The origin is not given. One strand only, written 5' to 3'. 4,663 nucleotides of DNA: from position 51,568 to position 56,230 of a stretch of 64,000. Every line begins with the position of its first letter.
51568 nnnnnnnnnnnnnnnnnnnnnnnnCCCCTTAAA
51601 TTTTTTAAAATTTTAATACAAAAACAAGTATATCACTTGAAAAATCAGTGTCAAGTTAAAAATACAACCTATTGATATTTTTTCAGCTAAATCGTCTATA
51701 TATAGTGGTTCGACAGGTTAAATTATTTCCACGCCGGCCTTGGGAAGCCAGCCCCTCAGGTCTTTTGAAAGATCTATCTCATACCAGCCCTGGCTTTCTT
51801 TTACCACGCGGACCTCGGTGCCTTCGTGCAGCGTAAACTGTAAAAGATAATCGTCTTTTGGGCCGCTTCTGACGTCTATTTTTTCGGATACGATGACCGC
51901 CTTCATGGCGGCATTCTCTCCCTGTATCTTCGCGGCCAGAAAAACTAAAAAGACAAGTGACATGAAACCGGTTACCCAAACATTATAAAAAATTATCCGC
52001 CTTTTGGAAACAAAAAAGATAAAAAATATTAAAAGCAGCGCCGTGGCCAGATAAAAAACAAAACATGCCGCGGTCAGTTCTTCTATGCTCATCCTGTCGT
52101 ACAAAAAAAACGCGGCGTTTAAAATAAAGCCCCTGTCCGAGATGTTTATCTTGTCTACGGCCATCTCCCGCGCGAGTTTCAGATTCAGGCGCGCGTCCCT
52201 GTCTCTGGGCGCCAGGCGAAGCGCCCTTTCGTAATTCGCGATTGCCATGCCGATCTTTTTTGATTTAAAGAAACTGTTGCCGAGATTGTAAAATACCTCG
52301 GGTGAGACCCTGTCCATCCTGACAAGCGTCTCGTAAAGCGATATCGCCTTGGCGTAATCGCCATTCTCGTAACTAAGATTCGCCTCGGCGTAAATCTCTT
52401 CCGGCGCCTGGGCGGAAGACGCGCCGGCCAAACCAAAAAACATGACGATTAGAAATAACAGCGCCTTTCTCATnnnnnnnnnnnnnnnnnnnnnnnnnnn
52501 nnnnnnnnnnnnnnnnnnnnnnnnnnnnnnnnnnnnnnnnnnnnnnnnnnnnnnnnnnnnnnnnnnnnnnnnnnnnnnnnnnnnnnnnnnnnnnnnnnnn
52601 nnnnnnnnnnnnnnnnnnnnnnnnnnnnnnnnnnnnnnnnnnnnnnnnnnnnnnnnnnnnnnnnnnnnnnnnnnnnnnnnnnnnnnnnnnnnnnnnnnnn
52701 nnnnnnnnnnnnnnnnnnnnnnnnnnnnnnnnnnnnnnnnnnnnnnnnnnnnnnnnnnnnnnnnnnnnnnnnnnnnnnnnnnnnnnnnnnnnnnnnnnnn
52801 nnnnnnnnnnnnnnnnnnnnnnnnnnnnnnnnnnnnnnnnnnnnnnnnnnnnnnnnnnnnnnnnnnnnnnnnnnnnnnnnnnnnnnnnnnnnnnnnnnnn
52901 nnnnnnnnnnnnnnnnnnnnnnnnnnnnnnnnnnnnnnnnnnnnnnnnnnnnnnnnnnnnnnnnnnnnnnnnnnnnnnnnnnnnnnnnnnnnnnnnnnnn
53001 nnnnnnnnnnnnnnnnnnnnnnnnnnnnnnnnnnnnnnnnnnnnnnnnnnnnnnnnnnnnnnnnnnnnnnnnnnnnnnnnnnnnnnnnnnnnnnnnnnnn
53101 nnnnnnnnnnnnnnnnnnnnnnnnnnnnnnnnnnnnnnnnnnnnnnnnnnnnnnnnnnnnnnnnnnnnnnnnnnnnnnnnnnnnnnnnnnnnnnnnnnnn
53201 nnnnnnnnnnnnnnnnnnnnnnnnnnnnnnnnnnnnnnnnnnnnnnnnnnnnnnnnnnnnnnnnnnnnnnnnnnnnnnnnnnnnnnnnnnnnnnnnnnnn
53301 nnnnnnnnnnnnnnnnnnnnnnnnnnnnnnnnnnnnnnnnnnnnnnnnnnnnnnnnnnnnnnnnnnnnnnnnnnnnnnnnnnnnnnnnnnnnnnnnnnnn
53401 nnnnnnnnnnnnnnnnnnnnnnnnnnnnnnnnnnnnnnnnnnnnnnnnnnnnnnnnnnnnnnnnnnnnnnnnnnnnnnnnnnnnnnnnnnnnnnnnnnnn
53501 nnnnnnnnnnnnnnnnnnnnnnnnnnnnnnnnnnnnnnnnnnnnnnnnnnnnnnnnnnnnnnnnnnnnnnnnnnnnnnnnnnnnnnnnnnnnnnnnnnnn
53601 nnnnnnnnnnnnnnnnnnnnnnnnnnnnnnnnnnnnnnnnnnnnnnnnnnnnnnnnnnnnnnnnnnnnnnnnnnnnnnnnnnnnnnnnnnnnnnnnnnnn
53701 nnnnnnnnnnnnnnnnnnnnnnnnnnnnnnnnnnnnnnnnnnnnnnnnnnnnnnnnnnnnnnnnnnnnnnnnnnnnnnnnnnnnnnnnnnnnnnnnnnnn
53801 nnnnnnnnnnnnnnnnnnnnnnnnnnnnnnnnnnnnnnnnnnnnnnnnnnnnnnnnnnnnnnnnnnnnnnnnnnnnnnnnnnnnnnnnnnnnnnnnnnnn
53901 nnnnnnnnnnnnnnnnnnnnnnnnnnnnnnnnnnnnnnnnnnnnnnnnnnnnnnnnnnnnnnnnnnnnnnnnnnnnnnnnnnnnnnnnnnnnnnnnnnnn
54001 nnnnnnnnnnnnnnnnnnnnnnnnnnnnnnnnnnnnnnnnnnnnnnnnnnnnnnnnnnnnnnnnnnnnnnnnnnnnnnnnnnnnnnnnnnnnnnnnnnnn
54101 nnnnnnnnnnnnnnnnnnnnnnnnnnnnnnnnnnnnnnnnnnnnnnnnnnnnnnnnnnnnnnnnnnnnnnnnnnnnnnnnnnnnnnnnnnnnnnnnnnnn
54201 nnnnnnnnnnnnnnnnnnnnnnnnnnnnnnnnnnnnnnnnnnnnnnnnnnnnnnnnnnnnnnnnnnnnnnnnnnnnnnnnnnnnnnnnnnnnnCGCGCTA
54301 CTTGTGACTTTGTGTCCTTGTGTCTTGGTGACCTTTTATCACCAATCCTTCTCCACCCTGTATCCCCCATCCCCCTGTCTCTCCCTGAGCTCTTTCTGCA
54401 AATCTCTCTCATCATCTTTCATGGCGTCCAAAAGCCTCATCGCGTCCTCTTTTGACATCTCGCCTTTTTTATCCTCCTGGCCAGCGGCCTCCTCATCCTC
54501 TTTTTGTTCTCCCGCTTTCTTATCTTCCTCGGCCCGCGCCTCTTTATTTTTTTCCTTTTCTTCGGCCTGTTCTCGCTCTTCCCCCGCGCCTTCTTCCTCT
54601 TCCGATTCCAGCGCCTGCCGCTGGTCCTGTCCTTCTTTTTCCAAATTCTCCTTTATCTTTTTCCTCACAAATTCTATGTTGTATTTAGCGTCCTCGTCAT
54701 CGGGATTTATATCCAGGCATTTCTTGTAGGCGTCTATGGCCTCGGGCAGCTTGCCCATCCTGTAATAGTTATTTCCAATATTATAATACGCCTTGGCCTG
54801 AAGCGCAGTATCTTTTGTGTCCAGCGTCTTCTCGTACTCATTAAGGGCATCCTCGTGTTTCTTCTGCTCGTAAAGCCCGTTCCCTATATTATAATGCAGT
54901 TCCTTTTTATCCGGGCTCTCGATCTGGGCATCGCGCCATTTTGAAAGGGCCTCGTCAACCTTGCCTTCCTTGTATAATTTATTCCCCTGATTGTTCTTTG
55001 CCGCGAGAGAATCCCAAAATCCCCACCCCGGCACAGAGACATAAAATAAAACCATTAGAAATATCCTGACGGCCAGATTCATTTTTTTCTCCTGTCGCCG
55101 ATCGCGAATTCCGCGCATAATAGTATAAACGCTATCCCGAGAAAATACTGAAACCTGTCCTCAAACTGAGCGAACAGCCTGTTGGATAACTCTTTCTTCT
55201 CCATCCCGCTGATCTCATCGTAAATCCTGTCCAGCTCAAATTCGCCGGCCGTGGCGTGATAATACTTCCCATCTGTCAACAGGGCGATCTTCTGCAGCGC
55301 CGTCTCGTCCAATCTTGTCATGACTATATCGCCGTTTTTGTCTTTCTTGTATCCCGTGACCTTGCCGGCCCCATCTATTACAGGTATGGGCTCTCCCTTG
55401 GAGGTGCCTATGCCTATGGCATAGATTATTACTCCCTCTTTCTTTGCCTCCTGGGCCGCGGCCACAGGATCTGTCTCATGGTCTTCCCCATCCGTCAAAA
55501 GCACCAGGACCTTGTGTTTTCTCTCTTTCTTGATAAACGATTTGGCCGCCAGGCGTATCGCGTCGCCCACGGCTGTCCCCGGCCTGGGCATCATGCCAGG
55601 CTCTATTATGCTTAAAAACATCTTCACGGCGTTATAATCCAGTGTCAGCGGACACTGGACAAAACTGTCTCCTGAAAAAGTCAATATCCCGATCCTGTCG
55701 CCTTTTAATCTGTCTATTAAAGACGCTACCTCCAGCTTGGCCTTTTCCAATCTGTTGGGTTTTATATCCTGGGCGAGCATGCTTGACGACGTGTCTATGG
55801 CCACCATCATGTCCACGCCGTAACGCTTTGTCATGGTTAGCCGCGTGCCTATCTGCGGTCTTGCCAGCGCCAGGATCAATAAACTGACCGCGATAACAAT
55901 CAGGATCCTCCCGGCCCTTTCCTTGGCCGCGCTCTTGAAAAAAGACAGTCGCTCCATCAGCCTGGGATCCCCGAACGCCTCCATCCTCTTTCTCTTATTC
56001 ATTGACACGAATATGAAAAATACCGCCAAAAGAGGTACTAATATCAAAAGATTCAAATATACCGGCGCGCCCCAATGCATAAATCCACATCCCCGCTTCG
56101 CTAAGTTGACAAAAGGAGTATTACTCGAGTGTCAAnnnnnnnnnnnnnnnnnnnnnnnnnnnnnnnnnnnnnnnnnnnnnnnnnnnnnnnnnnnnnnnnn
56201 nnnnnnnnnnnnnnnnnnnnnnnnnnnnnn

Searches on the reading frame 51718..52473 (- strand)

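Call 8: search_protein_families(library=pfam, proteins=[window:51718-52473:-], max_evalue=0.001)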
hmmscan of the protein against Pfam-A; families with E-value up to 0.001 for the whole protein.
window:51718-52473:- (251 aa): 13 families
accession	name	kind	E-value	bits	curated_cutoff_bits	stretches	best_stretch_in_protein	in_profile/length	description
PF07719.23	TPR_2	-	2.8e-12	46.2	27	1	58-91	1-34/34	Tetratricopeptide repeat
PF13414.12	TPR_11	-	1.8e-11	44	26.8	2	32-70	2-40/42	TPR repeat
PF00515.34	TPR_1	-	8.1e-11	41.7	27.8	1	59-91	2-34/34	Tetratricopeptide repeat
PF13432.12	TPR_16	-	1.1e-10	42.1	32.7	1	28-91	1-64/65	Tetratricopeptide repeat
PF13181.12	TPR_8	-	3.7e-08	33.4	25.7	1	59-90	2-33/34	Tetratricopeptide repeat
PF08239.17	SH3_3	-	1.6e-07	31.9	27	1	200-248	4-53/54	Bacterial SH3 domain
PF13428.12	TPR_14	-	1.6e-06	28.6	23.5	0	58-98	1-41/44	Tetratricopeptide repeat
PF13424.12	TPR_12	-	1.7e-05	25.4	30.1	0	31-89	10-76/77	Tetratricopeptide repeat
PF14559.12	TPR_19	-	4.3e-05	24.2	25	0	36-72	3-39/68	Tetratricopeptide repeat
PF06347.19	SH3_4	-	4.3e-05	23.6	24.1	1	200-246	6-52/56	Bacterial SH3 domain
PF12895.13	ANAPC3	-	0.00028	21.5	27.2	1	18-83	17-81/82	Anaphase-promoting complex, cyclosome, subunit 3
PF24575.1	TPR_Slam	-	0.00031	21.6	35.2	0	28-72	51-95/104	Surface lipoprotein assembly modifier, N-terminal TPR repeats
PF13176.12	TPR_7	-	0.00098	19.5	27.9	0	35-54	10-31/36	Tetratricopeptide repeat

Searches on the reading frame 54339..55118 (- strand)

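Call 8: search_protein_families(library=pfam, proteins=[window:54339-55118:-], max_evalue=0.001)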
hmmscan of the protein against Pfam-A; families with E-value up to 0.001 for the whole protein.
window:54339-55118:- (259 aa): 13 families
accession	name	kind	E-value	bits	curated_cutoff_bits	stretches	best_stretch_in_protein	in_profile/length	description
PF07719.23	TPR_2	-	2.8e-19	68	27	1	108-141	1-34/34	Tetratricopeptide repeat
PF00515.34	TPR_1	-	5.8e-18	64.3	27.8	1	108-141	1-34/34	Tetratricopeptide repeat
PF13414.12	TPR_11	-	1.3e-12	47.6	26.8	1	115-148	1-34/42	TPR repeat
PF13424.12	TPR_12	-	9.1e-12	45.4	30.1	1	75-137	6-74/77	Tetratricopeptide repeat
PF13432.12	TPR_16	-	2e-11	44.5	32.7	2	76-141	1-64/65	Tetratricopeptide repeat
PF13374.12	TPR_10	-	1.6e-08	34.7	27.5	1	108-137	2-31/42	Tetratricopeptide repeat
PF13181.12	TPR_8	-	1.3e-07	31.7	25.7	1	108-141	1-34/34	Tetratricopeptide repeat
PF13174.12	TPR_6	-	5.7e-07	30.2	26.3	1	110-140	2-32/33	Tetratricopeptide repeat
PF14559.12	TPR_19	-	1e-06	29.4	25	0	48-104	1-57/68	Tetratricopeptide repeat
PF13176.12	TPR_7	-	6.2e-06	26.3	27.9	0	110-144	1-35/36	Tetratricopeptide repeat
PF13428.12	TPR_14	-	4.5e-05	24.2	23.5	0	110-145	3-38/44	Tetratricopeptide repeat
PF24575.1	TPR_Slam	-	0.0001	23.1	35.2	0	36-92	45-101/104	Surface lipoprotein assembly modifier, N-terminal TPR repeats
PF12895.13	ANAPC3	-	0.00048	20.8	27.2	0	48-98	33-82/82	Anaphase-promoting complex, cyclosome, subunit 3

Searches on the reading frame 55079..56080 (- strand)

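Call 8: search_protein_families(library=pfam, proteins=[window:55079-56080:-], max_evalue=0.001)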
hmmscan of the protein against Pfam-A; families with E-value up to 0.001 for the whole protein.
window:55079-56080:- (333 aa): 4 families
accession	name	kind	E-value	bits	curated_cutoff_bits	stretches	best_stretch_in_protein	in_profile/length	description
PF00092.34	VWA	-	4.1e-22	79.7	23.8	1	90-228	1-143/174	von Willebrand factor type A domain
PF13519.12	VWA_2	-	5.4e-19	69.2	27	1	91-199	1-107/107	von Willebrand factor type A domain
PF06707.17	DUF1194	-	0.00012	21.9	27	1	166-230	93-160/206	Protein of unknown function (DUF1194)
PF07584.16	BatA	-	0.00034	21.4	25.9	1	1-75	1-77/77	Aerotolerance regulator N-terminal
